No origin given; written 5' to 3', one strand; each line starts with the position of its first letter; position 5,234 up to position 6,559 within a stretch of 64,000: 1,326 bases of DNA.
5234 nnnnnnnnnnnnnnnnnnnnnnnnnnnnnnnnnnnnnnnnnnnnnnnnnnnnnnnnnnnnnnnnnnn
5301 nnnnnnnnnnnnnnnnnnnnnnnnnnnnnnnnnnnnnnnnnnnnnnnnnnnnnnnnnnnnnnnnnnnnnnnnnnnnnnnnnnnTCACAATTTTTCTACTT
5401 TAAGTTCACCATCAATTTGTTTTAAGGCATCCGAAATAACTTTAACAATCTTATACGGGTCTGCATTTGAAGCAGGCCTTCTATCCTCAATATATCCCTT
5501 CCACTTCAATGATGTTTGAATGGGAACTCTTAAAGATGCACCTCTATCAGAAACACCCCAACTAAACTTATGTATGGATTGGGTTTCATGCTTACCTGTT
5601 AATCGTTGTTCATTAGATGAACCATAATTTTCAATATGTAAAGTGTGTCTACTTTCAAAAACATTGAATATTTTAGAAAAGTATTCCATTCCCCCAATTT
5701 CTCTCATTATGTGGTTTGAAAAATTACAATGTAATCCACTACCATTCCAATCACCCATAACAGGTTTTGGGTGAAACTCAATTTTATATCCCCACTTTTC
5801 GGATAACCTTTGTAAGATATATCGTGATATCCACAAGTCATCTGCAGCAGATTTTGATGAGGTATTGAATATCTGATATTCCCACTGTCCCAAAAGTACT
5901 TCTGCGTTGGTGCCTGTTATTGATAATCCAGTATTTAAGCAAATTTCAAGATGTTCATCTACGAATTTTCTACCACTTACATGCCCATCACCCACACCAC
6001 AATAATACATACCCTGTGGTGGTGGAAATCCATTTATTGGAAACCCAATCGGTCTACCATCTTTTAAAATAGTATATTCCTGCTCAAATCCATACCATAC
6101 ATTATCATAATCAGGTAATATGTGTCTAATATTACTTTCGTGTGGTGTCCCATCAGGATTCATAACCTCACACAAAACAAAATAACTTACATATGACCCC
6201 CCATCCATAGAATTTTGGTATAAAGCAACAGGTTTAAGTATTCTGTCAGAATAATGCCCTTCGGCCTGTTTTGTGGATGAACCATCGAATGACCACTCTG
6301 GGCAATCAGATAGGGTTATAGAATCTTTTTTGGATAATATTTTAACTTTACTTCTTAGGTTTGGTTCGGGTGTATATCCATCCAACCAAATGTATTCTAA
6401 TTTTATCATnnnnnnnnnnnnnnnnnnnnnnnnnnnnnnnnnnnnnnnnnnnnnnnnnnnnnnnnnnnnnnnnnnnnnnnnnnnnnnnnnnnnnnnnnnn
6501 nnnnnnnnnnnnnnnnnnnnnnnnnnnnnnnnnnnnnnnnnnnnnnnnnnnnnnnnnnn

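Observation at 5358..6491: Type-II glutamine synthetase gene flanked by 57-bp direct repeats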

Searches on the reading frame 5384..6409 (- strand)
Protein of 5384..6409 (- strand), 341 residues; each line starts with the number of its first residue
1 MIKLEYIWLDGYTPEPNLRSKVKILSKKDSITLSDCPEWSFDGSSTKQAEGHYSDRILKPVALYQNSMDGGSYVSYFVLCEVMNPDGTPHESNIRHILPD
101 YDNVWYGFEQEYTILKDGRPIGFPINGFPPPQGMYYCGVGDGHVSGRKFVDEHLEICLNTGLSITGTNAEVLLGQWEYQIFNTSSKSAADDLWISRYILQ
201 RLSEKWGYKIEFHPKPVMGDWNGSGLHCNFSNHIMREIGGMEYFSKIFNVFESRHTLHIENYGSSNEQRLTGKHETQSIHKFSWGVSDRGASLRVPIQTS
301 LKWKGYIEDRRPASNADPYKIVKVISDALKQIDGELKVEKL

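Call 7: search_protein_families(library=pfam, proteins=[window:5384-6409:-], max_evalue=0.01)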
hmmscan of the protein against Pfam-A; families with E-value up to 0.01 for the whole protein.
window:5384-6409:- (341 aa): 2 families
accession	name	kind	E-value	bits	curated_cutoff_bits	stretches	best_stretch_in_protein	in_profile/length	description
PF00120.29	Gln-synt_C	-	1.2e-14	54.6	24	1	105-231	23-155/344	Glutamine synthetase, catalytic domain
PF03951.24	Gln-synt_N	-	1.9e-09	37.4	33.4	1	4-85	5-82/82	Glutamine synthetase, beta-Grasp domain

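Call 11: find_related_loci(query=window:5384-6409:-, collection=viral_contigs, flank=4000)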
Query window:5384-6409:- (341 aa) in viral_contigs; peptide patterns used: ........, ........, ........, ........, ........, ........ (x = any residue, [..] = any of these).
44 stretches matched a pattern; 44 encode a relative of the query (tblastn E <= 1e-3); 44 distinct loci.
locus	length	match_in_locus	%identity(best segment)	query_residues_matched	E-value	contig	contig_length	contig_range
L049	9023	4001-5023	98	1-341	0e+0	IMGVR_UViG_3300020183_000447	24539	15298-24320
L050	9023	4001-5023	98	1-341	0e+0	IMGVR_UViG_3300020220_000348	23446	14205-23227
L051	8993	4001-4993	75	1-330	1e-178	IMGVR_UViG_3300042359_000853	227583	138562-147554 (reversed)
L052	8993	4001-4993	75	1-330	1e-178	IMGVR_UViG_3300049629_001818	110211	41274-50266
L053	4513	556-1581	71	1-341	2e-174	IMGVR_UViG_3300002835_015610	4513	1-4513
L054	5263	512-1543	72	2-338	3e-172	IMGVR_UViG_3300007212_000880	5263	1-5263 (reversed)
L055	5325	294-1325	72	2-338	4e-170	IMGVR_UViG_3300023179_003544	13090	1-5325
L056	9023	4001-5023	71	2-341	1e-168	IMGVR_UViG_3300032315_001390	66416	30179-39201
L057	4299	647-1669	71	2-341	2e-173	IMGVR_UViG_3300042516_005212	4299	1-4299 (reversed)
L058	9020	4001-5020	72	2-330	2e-167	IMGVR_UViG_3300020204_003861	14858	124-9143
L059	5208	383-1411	71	2-333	2e-169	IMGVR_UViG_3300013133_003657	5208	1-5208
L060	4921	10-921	72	37-341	1e-154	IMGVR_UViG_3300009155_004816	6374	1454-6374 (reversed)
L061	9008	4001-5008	65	3-330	3e-153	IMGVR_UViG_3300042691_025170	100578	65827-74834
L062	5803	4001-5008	63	3-340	8e-150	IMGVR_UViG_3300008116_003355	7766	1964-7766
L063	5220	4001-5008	63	3-340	2e-150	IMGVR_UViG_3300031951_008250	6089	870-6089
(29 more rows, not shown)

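Call 22: find_homologous_proteins(query=window:5384-6409:-, max_evalue=1e-50)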
Query window:5384-6409:- (341 aa): 7999 proteins with E <= 1e-50 among 8000 candidates; the best 120 are listed.
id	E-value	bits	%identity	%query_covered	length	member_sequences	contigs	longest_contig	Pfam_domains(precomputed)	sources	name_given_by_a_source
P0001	6.0e-232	787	98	100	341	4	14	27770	PF03951.25,PF00120.30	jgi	-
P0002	4.0e-210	715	90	98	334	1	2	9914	PF03951.25,PF00120.30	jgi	jgi:glutamine synthetase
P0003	1.1e-209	714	89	98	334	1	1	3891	PF03951.25,PF00120.30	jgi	-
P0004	1.7e-209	713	89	98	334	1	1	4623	PF03951.25,PF00120.30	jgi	-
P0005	1.9e-209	713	89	98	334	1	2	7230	PF03951.25,PF00120.30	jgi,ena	-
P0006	3.3e-209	712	89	98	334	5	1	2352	PF03951.25,PF00120.30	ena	-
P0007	3.7e-209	712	89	98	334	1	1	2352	PF03951.25,PF00120.30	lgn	-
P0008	5.0e-209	712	90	98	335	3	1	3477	PF03951.25,PF00120.30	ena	-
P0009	6.2e-209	711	88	98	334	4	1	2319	PF03951.25,PF00120.30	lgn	-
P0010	1.8e-208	710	89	98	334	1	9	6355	PF03951.25,PF00120.30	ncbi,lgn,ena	-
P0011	4.3e-205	699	87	98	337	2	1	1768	PF03951.25,PF00120.30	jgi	jgi:glutamine synthetase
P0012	7.7e-205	698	87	98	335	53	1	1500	PF03951.25,PF00120.30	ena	-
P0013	5.5e-180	616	76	96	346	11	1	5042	PF03951.25,PF00120.30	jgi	jgi:glutamine synthetase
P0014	3.5e-178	610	75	97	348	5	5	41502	PF03951.25,PF00120.30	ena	-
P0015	5.4e-177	606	75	96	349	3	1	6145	PF03951.25,PF00120.30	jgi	-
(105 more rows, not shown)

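Call 24: find_encoding_contigs(protein=P0002, flank=6000, max_places=4)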
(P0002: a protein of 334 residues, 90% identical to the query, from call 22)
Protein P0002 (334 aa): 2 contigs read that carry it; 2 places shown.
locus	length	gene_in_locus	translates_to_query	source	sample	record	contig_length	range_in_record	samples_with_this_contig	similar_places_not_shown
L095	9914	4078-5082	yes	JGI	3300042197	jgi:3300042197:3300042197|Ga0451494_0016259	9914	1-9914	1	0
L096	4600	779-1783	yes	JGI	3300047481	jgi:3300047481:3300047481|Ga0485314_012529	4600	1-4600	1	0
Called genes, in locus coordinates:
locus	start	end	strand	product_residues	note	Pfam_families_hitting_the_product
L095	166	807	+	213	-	-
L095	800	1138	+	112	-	-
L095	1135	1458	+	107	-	-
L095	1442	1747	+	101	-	-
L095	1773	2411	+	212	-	-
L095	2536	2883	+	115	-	-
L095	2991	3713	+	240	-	PF00149:Metallophos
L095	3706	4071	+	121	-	PF10504:DUF2452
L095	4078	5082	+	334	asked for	PF03951:Gln-synt_N, PF00120:Gln-synt_C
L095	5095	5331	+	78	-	-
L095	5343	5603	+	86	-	-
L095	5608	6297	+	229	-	PF00149:Metallophos, PF12850:Metallophos_2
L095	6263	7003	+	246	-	PF00535:Glycos_transf_2, PF10111:Glyco_tranf_2_2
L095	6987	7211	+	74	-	-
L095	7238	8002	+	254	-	PF06414:Zeta_toxin (faint), PF13671:AAA_33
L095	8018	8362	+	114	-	-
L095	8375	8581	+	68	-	-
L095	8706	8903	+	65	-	-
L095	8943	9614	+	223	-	PF02511:Thy1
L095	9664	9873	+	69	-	-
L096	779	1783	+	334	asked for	PF03951:Gln-synt_N, PF00120:Gln-synt_C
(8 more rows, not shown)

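Call 25: find_encoding_contigs(protein=P0010, flank=6000, max_places=6)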
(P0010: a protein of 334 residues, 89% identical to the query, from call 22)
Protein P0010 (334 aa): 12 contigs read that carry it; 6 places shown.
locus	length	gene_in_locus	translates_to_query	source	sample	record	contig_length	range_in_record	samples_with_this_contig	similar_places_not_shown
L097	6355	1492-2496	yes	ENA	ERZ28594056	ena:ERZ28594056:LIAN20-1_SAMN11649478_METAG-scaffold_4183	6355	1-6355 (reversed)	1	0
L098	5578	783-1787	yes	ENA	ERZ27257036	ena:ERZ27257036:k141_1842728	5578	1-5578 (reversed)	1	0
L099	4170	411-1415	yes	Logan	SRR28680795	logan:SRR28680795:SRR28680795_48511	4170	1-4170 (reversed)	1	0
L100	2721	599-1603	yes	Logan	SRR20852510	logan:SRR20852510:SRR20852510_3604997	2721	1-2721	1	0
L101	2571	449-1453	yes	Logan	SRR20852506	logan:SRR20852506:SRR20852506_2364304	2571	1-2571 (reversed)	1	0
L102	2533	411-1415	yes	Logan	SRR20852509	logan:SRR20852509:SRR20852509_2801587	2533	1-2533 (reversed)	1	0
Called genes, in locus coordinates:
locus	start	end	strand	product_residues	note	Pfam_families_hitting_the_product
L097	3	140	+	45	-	?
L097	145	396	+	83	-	-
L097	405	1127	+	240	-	PF00149:Metallophos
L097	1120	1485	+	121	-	PF10504:DUF2452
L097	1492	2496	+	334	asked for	PF03951:Gln-synt_N, PF00120:Gln-synt_C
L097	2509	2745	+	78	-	-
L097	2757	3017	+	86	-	-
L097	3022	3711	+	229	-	PF00149:Metallophos, PF12850:Metallophos_2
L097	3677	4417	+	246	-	PF00535:Glycos_transf_2, PF10111:Glyco_tranf_2_2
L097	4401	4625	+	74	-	-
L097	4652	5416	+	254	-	PF06414:Zeta_toxin (faint), PF13671:AAA_33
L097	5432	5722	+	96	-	-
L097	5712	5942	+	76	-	-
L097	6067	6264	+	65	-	-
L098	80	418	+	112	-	-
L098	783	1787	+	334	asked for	PF03951:Gln-synt_N, PF00120:Gln-synt_C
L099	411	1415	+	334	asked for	PF03951:Gln-synt_N, PF00120:Gln-synt_C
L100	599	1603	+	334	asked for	PF03951:Gln-synt_N, PF00120:Gln-synt_C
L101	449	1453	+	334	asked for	PF03951:Gln-synt_N, PF00120:Gln-synt_C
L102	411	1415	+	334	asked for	PF03951:Gln-synt_N, PF00120:Gln-synt_C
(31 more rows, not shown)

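Call 27: find_encoding_contigs(protein=P0001, flank=5000, max_places=10)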
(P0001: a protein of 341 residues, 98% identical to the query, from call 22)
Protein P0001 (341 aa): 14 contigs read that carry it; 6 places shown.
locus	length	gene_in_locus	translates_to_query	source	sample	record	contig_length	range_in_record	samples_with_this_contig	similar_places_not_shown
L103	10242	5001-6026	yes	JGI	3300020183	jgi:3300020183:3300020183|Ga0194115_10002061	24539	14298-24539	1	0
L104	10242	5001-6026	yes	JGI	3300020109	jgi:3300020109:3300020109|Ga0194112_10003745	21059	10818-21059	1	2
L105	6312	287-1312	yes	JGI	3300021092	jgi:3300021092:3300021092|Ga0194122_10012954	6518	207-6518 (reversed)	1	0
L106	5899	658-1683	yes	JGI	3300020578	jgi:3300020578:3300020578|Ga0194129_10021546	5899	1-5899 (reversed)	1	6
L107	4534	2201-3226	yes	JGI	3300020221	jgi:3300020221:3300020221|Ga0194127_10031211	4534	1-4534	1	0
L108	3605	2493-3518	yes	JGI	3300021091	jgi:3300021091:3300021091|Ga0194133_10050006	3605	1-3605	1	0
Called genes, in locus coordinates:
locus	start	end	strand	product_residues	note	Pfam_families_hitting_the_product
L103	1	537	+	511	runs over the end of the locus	-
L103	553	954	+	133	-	-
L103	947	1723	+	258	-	PF01755:Glyco_transf_25 (faint)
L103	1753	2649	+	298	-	-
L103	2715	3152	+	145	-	-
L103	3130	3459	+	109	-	-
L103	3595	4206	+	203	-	-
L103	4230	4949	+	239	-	PF00149:Metallophos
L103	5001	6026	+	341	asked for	PF03951:Gln-synt_N, PF00120:Gln-synt_C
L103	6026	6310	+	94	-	-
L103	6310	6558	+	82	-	-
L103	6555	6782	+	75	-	-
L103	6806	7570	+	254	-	PF06414:Zeta_toxin (faint), PF13671:AAA_33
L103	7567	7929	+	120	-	-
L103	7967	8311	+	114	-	-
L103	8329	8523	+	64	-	-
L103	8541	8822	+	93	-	-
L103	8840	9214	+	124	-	PF02142:MGS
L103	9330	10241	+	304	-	?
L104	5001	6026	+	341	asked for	PF03951:Gln-synt_N, PF00120:Gln-synt_C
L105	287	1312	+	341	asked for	PF03951:Gln-synt_N, PF00120:Gln-synt_C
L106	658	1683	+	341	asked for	PF03951:Gln-synt_N, PF00120:Gln-synt_C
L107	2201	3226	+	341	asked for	PF03951:Gln-synt_N, PF00120:Gln-synt_C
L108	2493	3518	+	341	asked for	PF03951:Gln-synt_N, PF00120:Gln-synt_C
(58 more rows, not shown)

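Call 28: find_encoding_contigs(protein=window:5384-6409:-, flank=5000, max_places=10)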
Protein window:5384-6409:- (341 aa): 10 contigs read that carry it; 6 places shown.
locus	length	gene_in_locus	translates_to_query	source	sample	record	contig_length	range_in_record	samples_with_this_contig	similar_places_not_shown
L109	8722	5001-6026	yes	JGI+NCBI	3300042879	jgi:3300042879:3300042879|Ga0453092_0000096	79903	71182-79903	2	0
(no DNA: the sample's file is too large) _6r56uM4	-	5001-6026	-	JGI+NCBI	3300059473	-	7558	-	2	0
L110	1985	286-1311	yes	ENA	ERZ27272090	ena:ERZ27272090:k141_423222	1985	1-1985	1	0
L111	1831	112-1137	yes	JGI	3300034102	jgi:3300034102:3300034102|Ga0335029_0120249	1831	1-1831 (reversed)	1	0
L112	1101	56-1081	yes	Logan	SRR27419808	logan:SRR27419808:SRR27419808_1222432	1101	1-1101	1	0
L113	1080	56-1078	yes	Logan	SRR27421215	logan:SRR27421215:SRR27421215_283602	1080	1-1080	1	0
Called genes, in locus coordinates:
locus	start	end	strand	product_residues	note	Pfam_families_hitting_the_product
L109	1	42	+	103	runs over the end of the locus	-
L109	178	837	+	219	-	-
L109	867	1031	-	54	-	-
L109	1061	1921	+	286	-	PF01145:Band_7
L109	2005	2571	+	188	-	-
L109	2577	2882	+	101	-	-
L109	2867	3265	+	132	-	-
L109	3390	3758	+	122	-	-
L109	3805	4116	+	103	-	-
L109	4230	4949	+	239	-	PF00149:Metallophos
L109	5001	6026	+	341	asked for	PF03951:Gln-synt_N, PF00120:Gln-synt_C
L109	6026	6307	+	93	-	-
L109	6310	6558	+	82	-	-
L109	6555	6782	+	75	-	-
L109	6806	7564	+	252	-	PF06414:Zeta_toxin (faint), PF13671:AAA_33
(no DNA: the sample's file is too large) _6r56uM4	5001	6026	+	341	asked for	PF03951:Gln-synt_N, PF00120:Gln-synt_C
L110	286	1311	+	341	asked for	PF03951:Gln-synt_N, PF00120:Gln-synt_C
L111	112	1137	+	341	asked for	PF03951:Gln-synt_N, PF00120:Gln-synt_C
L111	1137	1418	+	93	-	-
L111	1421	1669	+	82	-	-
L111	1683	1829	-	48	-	?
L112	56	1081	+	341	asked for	PF03951:Gln-synt_N, PF00120:Gln-synt_C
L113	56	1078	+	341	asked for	PF03951:Gln-synt_N, PF00120:Gln-synt_C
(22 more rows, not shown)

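Call 41: search_solved_structures(query=window:5384-6409:-, max_evalue=1e-20, show_alignments=1)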
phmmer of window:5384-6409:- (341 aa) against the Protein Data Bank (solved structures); distinct sequences matched with E-value up to 1e-20: 16.
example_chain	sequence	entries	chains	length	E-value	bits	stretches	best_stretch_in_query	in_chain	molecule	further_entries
3fky_A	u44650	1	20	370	3.9e-94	318.9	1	4-327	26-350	Glutamine synthetase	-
9wp6_A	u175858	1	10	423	1.2e-93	317.3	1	4-328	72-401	Glutamine synthetase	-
4bax_A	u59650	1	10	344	1.2e-92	314.1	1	2-328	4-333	GLUTAMINE SYNTHETASE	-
4is4_A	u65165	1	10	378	2.5e-91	309.7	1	4-327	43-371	Glutamine synthetase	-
7v4h_J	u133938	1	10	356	2.2e-90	306.6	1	4-328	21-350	Glutamine synthetase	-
7v4i_J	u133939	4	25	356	4.6e-90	305.6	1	4-327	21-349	Glutamine synthetase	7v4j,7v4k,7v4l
2d3a_A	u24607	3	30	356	9.7e-90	304.5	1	4-327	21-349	glutamine synthetase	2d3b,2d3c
7evt_A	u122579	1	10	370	1.3e-86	294.1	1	3-325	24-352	Glutamine synthetase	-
8dnu_A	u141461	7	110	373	1.4e-86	294.1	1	3-325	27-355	Glutamine synthetase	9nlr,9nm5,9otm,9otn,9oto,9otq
2ojw_A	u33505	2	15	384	1.8e-86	293.8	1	3-324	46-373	Glutamine synthetase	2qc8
9otp_A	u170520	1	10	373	2.6e-86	293.2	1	3-325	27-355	Glutamine synthetase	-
7cpr_A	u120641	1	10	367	3.6e-86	292.8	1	2-325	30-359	Glutamine synthetase 2 cytoplasmic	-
2uu7_A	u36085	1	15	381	8.4e-86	291.5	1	3-325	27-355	GLUTAMINE SYNTHETASE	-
7u5n_A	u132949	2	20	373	8.5e-86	291.5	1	3-325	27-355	Glutamine synthetase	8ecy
8xlj_A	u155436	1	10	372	1.2e-85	291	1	2-325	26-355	Glutamine synthetase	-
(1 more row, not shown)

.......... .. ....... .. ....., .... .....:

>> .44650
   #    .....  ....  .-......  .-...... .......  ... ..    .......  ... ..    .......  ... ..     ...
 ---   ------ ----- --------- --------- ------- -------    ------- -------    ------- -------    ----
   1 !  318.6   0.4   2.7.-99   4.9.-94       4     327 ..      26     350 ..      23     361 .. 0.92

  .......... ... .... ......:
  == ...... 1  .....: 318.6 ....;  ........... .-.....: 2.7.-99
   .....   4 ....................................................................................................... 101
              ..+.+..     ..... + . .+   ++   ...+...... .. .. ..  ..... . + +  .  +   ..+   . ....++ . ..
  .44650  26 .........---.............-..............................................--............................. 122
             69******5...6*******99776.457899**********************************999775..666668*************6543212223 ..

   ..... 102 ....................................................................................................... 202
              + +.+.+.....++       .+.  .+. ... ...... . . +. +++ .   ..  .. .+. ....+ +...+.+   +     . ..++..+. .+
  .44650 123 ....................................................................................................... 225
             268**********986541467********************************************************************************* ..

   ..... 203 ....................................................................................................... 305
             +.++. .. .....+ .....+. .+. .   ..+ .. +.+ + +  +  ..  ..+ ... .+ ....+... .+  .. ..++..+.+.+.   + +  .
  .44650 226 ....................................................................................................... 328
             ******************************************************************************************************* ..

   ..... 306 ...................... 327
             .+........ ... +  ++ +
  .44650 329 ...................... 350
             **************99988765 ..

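Call 44: find_encoding_contigs(protein=P0008, flank=3000, max_places=3)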
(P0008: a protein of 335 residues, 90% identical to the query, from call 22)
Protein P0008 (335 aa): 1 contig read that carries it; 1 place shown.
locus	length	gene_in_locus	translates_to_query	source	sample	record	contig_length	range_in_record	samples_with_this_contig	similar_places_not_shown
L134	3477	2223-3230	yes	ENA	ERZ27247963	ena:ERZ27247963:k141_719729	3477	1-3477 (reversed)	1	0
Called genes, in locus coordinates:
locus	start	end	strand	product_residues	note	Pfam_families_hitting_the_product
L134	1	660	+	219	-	?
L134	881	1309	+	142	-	PF00293:NUDIX, PF14815:NUDIX_4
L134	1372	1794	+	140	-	-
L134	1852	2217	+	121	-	PF10504:DUF2452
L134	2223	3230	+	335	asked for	PF03951:Gln-synt_N, PF00120:Gln-synt_C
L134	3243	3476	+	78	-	?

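Call 45: find_encoding_contigs(protein=P0012, flank=3000, max_places=3)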
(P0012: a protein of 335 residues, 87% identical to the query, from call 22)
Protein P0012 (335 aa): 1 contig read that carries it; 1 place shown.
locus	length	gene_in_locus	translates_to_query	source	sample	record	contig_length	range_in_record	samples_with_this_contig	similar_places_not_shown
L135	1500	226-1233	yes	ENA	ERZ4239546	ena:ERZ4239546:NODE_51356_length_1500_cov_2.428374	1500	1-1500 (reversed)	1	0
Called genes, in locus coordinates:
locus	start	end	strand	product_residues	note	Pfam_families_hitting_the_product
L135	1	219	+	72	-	?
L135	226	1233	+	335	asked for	PF03951:Gln-synt_N, PF00120:Gln-synt_C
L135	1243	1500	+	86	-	?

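Call 46: find_encoding_contigs(protein=P0011, flank=3000, max_places=3)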
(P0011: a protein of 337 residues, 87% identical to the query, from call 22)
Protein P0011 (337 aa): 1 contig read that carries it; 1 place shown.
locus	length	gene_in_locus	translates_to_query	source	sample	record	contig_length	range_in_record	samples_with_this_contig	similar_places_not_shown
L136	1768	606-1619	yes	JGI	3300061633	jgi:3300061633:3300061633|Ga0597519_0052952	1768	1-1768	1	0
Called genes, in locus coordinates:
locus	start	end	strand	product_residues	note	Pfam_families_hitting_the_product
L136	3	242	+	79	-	?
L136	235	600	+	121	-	PF10504:DUF2452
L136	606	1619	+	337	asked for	PF03951:Gln-synt_N, PF00120:Gln-synt_C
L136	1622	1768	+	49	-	?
